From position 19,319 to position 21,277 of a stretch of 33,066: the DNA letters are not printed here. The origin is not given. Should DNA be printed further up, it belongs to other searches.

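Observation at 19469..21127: Virion-module protein ending in a Hint (Hedgehog/intein-like) autoprocessing domain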

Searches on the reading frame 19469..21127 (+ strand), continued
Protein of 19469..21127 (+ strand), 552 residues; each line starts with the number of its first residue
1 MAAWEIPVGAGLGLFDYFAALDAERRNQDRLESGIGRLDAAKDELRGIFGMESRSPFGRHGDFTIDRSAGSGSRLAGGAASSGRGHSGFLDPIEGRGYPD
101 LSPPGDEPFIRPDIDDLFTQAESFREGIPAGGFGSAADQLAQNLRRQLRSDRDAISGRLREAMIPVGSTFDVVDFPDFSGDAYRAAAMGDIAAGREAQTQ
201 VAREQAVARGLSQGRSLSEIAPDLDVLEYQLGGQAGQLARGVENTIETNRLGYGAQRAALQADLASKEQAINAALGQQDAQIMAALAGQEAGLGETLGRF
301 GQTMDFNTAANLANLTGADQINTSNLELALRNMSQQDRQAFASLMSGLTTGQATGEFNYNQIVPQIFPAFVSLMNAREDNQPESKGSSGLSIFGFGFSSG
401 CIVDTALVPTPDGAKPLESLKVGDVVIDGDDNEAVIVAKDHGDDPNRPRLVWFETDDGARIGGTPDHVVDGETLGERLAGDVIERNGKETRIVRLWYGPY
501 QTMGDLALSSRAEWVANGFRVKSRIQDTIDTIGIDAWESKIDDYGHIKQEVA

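Call 70: search_protein_families(library=pfam, proteins=[P0021, P0022, P0050, P0041, P0055, P0003, P0007], max_evalue=0.01)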
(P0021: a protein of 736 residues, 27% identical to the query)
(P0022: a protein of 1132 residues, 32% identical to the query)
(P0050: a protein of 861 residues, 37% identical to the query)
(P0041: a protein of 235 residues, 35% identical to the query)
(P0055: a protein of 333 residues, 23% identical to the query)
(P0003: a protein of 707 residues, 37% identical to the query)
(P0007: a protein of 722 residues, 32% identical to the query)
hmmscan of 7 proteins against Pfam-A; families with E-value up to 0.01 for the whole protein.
P0021 (736 aa): 0 families

P0022 (1132 aa): 16 families
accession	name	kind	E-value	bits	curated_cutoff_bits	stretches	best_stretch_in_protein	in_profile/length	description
PF07591.16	PT-HINT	-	3e-55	186.7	27.7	5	456-577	9-131/137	Pretoxin HINT domain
PF01079.26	Hint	-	5.7e-42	144.1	29.7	4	573-652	6-89/213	Hint module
PF14890.11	Intein_splicing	-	1.3e-32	113.1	35.8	2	615-714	33-155/155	Intein splicing domain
PF13403.11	Hint_2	-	6.5e-30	104.9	28.4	2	307-342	2-36/147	Hint domain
PF04280.21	Tim44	-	1.3e-25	90.6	29.6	2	787-927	4-146/147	Tim44-like domain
PF14623.11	Vint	-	1.4e-22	80.7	27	0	579-652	1-67/166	Hint-domain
PF05203.21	Hom_end_hint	-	3.2e-12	47.4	32.1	0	580-610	1-31/228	Hom_end-associated Hint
PF17820.7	PDZ_6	-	3.3e-10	40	27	0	247-274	13-39/54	PDZ domain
PF20260.4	PUA_4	-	1e-07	32.4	23.9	0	251-264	15-28/48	RNA methyltransferase PUA domain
PF23835.1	DUF7205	-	6.4e-06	26.4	27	0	250-348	12-106/128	Domain of unknown function (DUF7205)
PF13180.12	PDZ_2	-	0.00028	21.5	27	0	517-536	25-43/80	PDZ domain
PF17816.7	PDZ_4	-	0.00063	20.5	23.1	0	657-675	26-44/114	PDZ domain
PF08517.17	AXH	-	0.0017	19.3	33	0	635-653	65-83/116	Ataxin-1 and HBP1 module (AXH)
PF00595.29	PDZ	-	0.0019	18.9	23.2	0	518-541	39-61/81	PDZ domain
PF14449.11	PT-TG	-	0.0023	18.3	23.5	0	527-553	20-46/68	Pre-toxin TG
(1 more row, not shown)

P0050 (861 aa): 13 families
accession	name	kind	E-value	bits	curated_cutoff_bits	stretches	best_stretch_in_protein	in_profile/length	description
PF00580.27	UvrD-helicase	-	2.1e-20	74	23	1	11-233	7-252/271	UvrD/REP helicase N-terminal domain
PF13245.12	AAA_19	-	1.6e-15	57.9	25.1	1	14-236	8-133/134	AAA domain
PF13361.12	UvrD_C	-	1.7e-11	44.6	25.6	1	730-819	237-345/350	UvrD-like helicase C-terminal domain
PF13538.12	UvrD_C_2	-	5e-10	39.5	27.4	1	769-820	2-52/52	UvrD-like helicase C-terminal domain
PF23477.1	zf_Tbcl_2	-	1.8e-08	34.4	27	1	828-860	4-36/37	Probable treble clef zinc finger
PF01443.25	Viral_helicase1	-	2.2e-08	34.6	21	1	768-820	176-227/228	Viral superfamily 1 RNA helicase core domain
PF01079.26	Hint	-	3e-07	30.7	29.7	1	230-305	11-91/213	Hint module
PF13604.12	AAA_30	-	1.4e-06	28.7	27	1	3-81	3-81/191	AAA domain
PF13403.11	Hint_2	-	0.00024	21.9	28.4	1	232-273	2-43/147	Hint domain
PF04851.21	ResIII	-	0.00043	20.7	22.5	1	4-56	6-65/164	Type III restriction enzyme, res subunit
PF14890.11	Intein_splicing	-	0.0033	17.7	35.8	0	486-579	114-155/155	Intein splicing domain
PF13087.12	AAA_12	-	0.0055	16.7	27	0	757-822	128-193/195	AAA domain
PF00270.35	DEAD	-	0.007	16.5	26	0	4-37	2-34/167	DEAD/DEAH box helicase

P0041 (235 aa): 3 families
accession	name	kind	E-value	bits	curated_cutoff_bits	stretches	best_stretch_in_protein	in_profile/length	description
PF13403.11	Hint_2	-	2.2e-08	35.1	28.4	1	109-148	2-41/147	Hint domain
PF07591.16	PT-HINT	-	3.4e-06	27.8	27.7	1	115-234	1-131/137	Pretoxin HINT domain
PF14890.11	Intein_splicing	-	7.7e-05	23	35.8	0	200-232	123-155/155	Intein splicing domain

P0055 (333 aa): 3 families
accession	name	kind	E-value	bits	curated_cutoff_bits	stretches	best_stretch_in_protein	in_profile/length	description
PF13403.11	Hint_2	-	3.3e-07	31.2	28.4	1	207-241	2-36/147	Hint domain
PF07591.16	PT-HINT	-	0.00018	22.2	27.7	1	213-330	1-128/137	Pretoxin HINT domain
PF01079.26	Hint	-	0.00029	20.9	29.7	1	205-246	11-53/213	Hint module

P0003 (707 aa): 0 families

P0007 (722 aa): 0 families

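Call 83: find_encoding_contigs(protein=P0038, flank=10000, max_places=1)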
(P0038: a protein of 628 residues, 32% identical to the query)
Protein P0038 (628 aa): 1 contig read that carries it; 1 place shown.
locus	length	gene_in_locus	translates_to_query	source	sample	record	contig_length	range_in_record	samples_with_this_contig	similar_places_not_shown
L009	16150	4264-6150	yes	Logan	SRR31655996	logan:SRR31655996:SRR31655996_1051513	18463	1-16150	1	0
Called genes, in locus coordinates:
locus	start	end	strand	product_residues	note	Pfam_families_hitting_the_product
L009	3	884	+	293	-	?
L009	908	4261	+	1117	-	-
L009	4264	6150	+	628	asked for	-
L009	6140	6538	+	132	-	-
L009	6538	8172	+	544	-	-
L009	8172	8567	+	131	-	-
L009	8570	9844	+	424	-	-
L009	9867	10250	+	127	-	-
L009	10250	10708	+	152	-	-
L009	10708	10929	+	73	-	-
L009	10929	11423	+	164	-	-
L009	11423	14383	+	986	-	-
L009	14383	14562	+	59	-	-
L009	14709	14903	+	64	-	-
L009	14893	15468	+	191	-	-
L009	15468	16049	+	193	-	-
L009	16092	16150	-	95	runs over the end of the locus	-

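Call 84: find_encoding_contigs(protein=P0021, flank=10000, max_places=1)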
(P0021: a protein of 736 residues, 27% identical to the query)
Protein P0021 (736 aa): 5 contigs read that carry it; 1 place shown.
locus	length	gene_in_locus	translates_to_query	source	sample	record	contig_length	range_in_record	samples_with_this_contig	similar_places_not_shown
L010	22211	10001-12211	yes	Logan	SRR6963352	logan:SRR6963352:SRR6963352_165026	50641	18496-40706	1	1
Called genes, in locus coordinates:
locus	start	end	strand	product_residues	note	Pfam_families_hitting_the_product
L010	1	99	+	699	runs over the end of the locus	PF16510:P22_portal (weak)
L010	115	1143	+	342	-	-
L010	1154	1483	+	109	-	PF00166:Cpn10 (weak)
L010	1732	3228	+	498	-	-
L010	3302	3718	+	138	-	-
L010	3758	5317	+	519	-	-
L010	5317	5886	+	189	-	-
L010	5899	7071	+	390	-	PF24175:SU10_adaptor (weak)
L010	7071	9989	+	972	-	-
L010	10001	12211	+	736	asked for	-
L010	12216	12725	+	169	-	-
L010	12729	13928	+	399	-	-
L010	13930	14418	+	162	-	-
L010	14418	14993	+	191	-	-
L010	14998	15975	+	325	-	-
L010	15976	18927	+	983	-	-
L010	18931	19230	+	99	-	-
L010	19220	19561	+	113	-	-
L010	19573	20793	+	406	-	PF00657:Lipase_GDSL (weak), PF13472:Lipase_GDSL_2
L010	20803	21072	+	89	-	-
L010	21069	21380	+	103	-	-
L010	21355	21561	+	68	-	-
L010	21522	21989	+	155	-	-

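Call 85: find_encoding_contigs(protein=P0042, flank=10000, max_places=1)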
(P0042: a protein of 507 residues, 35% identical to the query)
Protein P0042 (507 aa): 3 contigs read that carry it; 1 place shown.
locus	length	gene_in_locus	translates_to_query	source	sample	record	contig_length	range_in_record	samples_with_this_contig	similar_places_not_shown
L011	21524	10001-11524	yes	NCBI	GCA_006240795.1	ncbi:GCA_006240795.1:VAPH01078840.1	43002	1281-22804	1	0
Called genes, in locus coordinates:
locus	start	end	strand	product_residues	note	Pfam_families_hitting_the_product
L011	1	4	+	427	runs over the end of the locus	?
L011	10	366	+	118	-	-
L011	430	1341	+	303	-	-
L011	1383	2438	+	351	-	-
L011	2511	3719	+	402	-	-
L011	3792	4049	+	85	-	-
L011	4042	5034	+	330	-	-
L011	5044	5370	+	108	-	-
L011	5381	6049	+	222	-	-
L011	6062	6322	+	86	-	-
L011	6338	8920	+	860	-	-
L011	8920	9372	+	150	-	-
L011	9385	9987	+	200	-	-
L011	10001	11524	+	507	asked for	-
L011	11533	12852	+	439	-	-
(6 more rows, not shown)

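Call 87: search_protein_families(library=ncbifam, proteins=[window:19469-21127:+], max_evalue=0.01)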
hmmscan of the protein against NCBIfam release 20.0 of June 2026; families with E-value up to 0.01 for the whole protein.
window:19469-21127:+ (552 aa): 0 families
